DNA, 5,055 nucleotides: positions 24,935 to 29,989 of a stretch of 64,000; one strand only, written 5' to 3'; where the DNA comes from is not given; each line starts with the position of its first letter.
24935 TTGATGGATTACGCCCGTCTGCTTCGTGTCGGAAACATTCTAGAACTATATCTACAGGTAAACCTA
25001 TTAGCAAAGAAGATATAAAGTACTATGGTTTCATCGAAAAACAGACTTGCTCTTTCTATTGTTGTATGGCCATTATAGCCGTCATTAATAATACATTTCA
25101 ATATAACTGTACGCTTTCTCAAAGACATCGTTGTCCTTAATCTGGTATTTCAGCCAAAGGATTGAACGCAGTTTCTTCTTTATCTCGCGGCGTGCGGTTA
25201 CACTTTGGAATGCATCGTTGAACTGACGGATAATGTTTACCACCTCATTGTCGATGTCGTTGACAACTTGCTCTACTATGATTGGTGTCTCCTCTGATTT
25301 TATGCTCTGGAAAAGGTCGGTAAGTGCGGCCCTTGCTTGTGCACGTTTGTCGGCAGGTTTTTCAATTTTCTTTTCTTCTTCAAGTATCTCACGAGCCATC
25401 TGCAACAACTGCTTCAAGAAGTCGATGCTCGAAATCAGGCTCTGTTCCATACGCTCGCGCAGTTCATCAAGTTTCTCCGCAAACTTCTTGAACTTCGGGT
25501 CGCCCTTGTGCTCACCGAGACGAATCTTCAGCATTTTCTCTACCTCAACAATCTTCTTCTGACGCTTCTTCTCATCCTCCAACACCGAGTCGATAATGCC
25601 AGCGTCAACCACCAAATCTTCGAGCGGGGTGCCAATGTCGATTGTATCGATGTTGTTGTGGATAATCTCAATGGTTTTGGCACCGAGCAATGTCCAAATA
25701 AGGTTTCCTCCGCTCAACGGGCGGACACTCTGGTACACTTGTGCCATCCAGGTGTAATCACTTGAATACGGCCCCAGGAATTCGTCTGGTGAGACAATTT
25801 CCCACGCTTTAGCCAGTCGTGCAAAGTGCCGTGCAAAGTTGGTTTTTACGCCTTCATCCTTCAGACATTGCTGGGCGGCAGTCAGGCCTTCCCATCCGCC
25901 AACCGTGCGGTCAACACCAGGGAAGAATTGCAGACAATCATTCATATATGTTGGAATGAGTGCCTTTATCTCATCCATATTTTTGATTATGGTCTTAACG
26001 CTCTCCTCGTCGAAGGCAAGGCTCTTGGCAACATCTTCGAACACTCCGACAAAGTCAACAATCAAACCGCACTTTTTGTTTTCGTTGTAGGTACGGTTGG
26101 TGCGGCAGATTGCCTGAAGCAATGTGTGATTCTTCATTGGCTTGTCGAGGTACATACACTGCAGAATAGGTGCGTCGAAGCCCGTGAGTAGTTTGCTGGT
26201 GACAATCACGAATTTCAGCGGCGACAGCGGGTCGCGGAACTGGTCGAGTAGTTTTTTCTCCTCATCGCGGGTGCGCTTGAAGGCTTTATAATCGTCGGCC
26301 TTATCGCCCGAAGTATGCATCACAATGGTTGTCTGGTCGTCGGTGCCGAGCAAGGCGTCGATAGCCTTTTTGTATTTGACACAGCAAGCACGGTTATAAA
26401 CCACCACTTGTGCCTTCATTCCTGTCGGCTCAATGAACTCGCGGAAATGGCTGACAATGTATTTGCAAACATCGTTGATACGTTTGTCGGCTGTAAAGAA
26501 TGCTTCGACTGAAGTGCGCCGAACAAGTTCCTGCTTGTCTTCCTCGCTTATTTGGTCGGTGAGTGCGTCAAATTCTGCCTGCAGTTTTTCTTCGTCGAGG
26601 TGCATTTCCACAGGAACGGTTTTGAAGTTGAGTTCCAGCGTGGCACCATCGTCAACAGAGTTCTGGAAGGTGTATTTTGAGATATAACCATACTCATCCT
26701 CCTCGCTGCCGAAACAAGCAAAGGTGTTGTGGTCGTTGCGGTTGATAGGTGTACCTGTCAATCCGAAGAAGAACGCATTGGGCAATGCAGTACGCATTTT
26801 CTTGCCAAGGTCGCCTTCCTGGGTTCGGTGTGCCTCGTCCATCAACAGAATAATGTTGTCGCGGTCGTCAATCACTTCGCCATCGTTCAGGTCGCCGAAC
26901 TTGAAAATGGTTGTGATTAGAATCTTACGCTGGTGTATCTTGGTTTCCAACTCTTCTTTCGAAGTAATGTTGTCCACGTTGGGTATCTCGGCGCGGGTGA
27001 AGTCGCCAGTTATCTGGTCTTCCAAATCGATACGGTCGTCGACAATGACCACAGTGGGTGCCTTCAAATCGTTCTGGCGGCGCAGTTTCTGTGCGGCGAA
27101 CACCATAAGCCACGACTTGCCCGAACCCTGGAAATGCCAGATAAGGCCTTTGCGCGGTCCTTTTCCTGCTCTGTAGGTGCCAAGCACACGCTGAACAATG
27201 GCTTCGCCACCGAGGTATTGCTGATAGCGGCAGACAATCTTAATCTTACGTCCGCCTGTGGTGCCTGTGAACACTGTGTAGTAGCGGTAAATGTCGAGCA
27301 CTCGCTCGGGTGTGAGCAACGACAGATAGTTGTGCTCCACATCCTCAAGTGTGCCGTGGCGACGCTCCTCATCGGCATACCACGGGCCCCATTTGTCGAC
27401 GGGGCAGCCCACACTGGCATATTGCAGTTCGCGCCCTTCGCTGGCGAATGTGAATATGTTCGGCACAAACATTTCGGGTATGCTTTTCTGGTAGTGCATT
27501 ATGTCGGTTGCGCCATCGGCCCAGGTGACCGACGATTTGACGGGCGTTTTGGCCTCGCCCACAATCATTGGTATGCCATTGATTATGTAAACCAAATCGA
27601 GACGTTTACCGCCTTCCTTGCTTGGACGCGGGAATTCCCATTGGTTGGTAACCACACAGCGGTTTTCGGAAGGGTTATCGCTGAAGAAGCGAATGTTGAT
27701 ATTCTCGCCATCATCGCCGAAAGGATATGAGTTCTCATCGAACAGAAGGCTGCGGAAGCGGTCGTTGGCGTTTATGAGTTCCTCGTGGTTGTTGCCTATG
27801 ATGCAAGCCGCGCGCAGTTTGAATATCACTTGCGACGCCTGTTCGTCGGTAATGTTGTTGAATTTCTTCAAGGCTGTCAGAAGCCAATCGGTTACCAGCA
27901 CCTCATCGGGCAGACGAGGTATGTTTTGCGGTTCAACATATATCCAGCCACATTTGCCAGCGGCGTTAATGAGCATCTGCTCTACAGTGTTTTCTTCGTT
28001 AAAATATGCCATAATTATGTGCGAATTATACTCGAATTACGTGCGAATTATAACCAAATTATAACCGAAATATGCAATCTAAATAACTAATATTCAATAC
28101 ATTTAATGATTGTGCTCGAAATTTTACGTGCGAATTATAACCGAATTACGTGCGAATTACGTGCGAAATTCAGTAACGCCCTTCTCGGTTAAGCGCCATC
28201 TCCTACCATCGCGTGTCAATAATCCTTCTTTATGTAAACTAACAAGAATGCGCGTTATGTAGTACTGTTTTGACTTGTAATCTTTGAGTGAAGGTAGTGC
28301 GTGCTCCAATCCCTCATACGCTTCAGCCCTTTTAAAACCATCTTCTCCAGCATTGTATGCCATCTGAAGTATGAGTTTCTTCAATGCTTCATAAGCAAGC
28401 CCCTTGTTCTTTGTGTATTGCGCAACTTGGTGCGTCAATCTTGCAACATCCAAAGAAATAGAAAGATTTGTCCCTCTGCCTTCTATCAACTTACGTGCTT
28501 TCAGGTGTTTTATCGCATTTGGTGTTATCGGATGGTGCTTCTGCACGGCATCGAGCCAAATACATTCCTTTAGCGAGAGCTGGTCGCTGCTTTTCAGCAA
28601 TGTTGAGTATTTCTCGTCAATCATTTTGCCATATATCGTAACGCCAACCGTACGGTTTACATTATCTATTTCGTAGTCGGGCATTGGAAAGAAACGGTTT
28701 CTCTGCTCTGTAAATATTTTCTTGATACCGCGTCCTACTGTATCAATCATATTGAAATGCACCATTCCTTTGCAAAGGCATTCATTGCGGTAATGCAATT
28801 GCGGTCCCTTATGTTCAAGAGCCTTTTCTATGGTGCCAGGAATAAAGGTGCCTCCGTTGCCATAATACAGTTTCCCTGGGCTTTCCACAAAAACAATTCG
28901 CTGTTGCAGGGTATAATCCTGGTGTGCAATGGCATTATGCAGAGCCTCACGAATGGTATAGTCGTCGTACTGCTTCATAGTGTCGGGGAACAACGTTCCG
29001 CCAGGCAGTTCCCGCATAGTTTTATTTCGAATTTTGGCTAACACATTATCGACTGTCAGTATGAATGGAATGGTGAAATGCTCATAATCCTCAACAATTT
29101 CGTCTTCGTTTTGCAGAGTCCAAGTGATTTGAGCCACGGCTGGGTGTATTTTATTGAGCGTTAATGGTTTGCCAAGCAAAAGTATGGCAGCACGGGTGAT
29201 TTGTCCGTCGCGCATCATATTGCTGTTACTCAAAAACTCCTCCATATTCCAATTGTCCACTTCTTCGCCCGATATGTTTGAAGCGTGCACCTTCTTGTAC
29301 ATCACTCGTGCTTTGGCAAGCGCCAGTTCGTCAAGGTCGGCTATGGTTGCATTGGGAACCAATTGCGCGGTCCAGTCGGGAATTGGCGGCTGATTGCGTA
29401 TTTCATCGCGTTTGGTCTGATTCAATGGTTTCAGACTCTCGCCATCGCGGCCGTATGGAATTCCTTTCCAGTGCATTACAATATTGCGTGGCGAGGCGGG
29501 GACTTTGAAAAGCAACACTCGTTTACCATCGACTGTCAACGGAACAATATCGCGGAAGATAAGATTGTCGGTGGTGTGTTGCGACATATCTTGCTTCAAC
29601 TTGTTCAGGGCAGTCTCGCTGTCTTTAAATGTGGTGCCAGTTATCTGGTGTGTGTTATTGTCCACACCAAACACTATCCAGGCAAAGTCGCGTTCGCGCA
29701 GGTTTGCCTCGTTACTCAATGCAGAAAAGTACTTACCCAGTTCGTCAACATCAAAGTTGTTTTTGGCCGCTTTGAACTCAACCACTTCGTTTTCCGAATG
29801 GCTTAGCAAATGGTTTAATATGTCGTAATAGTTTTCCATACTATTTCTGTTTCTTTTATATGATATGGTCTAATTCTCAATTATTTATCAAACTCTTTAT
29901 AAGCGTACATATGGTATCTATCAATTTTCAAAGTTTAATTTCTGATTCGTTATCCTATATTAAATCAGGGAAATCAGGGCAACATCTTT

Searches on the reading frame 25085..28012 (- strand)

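Call 17: search_protein_families(library=pfam, proteins=[window:25085-28012:-], max_evalue=0.001)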
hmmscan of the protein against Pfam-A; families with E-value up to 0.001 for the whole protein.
window:25085-28012:- (975 aa): 6 families
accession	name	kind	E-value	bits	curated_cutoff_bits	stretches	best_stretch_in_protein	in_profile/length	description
PF18766.7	SWI2_SNF2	-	2e-67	227.6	26.7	1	264-493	1-220/221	SWI2/SNF2 ATPase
PF22679.2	T1R_D3-like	-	4.8e-23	82.8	27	1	583-654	84-156/158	Type I restriction enzyme subunit R domain 3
PF04851.21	ResIII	-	1.4e-20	74.3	22.5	1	275-423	14-163/164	Type III restriction enzyme, res subunit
PF04313.20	HSDR_N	-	3.6e-19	69.8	25.1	1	4-199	2-190/198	Type I restriction enzyme R protein N terminus (HSDR_N)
PF11867.13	T1RH-like_C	-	6.5e-05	22.9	26.8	1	711-931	51-279/329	Type I restriction enzyme HindI endonuclease subunit-like, C-terminal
PF00270.35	DEAD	-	0.00011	22.4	26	1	296-422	24-160/167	DEAD/DEAH box helicase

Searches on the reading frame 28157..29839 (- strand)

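Call 17: search_protein_families(library=pfam, proteins=[window:28157-29839:-], max_evalue=0.001)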
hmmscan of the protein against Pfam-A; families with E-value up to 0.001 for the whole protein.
window:28157-29839:- (560 aa): 2 families
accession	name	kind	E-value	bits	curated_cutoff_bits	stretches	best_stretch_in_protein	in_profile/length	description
PF04326.19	SLFN_AlbA_2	-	1e-15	58.7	25.3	1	16-139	1-117/118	Schlafen, AlbA_2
PF13749.12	HATPase_c_4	-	2.5e-08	34.3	26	1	328-395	17-84/89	Putative ATP-dependent DNA helicase recG C-terminal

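Call 59: search_protein_families(library=padloc, proteins=[window:28157-29839:-], max_evalue=0.001)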
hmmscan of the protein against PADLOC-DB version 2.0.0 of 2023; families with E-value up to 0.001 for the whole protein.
window:28157-29839:- (560 aa): 2 families
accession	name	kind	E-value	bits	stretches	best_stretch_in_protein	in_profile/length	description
PDLC02402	Aga_SIR2-PNTD1-PNTD2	-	1.4e-05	21.4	1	142-335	298-486/876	Class I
PDLC02394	pAgo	-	2e-05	20.5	0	29-193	53-214/1121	-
